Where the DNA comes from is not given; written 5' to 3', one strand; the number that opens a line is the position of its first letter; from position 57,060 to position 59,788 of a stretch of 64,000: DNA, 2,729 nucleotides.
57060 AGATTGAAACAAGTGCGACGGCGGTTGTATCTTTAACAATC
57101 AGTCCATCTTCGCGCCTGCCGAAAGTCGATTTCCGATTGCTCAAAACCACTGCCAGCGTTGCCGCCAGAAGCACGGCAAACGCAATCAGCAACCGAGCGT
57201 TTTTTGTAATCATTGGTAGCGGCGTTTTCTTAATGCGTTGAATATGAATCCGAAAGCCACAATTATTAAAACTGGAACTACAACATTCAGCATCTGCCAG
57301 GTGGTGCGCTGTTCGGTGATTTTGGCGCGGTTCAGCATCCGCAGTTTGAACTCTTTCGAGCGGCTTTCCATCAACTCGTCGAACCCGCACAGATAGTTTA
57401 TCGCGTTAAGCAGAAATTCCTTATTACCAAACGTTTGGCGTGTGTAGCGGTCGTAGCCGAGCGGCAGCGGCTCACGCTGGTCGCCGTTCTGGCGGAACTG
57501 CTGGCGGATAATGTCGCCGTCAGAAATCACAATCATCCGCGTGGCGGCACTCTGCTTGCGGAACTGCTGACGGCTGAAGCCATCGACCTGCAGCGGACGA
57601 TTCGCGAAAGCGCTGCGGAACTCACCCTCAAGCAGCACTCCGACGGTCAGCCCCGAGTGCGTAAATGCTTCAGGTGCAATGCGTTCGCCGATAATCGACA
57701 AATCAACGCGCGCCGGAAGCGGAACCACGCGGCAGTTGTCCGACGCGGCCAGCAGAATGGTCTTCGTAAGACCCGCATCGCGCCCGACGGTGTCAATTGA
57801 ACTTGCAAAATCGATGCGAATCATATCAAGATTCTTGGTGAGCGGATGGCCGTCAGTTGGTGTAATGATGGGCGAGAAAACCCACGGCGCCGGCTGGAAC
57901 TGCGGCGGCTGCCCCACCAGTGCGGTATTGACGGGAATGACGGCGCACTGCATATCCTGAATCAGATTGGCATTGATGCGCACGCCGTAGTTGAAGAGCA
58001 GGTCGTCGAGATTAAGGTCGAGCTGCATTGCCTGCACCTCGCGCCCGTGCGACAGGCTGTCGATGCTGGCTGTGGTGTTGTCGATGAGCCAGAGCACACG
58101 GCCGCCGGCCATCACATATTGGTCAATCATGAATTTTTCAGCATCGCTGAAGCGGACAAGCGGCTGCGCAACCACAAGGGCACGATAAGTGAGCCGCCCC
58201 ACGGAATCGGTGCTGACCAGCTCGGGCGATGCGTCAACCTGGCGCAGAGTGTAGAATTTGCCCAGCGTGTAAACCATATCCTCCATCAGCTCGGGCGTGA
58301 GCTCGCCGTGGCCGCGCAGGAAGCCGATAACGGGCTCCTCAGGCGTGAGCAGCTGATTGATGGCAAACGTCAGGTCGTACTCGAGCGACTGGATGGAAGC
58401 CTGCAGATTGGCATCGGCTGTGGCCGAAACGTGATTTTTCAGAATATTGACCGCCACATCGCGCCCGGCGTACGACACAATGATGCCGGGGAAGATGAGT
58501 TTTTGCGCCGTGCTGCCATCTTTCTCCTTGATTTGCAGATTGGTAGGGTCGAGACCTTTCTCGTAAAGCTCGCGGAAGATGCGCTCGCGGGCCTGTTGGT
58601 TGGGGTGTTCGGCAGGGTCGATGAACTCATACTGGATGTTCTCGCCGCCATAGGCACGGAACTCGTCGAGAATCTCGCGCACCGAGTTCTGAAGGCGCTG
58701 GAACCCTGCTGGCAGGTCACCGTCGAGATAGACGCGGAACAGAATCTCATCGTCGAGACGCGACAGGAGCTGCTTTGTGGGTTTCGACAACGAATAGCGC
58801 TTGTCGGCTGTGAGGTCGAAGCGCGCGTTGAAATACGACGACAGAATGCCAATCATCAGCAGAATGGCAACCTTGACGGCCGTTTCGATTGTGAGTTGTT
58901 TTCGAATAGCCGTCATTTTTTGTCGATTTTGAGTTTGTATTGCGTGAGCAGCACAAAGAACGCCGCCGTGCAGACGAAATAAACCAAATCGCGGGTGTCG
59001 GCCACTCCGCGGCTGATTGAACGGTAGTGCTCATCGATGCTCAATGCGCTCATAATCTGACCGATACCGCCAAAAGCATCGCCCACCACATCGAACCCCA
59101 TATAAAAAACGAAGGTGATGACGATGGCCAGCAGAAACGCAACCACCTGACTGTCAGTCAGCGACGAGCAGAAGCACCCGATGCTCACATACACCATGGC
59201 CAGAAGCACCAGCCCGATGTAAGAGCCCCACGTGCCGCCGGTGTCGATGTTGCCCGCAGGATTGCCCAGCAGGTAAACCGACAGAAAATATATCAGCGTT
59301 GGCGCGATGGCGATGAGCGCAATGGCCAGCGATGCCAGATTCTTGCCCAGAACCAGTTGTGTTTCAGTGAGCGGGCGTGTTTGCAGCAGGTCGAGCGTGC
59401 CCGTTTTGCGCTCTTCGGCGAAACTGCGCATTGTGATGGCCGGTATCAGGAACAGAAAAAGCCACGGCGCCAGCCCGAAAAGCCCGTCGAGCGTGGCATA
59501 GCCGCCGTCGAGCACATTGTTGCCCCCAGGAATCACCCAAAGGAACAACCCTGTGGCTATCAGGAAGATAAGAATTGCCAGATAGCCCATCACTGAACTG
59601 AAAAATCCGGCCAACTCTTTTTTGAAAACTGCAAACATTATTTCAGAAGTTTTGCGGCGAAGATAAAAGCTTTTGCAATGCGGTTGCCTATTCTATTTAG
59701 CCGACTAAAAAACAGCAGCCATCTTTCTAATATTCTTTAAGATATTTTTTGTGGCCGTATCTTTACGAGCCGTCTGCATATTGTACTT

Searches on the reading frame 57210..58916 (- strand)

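Call 15: search_protein_families(library=pfam, proteins=[window:57210-58916:-], max_evalue=0.001)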
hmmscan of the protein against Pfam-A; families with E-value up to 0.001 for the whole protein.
window:57210-58916:- (568 aa): 2 families
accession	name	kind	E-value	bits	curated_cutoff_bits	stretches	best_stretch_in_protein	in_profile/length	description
PF09822.16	ABC_transp_aux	-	8.2e-83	278.4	34.7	1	195-505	2-288/288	ABC-type uncharacterized transport system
PF23357.1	DUF7088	-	4.9e-34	117.1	27.8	1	37-148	1-105/105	Domain of unknown function (DUF7088)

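Call 100: search_protein_families(library=ncbifam, proteins=[window:57210-58916:-], max_evalue=0.00001)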
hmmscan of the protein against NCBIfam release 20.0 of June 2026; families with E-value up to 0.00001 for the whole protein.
window:57210-58916:- (568 aa): 1 family
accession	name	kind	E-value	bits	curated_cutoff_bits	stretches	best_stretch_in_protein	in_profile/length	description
TIGR03521.1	GldG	equivalog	2.4e-183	610.7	389.85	1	11-567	3-551/552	gliding motility-associated ABC transporter substrate-binding protein GldG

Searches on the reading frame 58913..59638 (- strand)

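Call 100: search_protein_families(library=ncbifam, proteins=[window:58913-59638:-], max_evalue=0.00001)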
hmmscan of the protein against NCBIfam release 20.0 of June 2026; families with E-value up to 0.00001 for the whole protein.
window:58913-59638:- (241 aa): 2 families
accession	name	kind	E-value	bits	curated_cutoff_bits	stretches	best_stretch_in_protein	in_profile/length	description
TIGR03518.1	ABC_perm_GldF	equivalog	3.6e-95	318.5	288.5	1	1-237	1-238/240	gliding motility-associated ABC transporter permease subunit GldF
NF033858.1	ABC2_perm_RbbA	equivalog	3.8e-11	41.7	1050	1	59-213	721-873/909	ribosome-associated ATPase/putative transporter RbbA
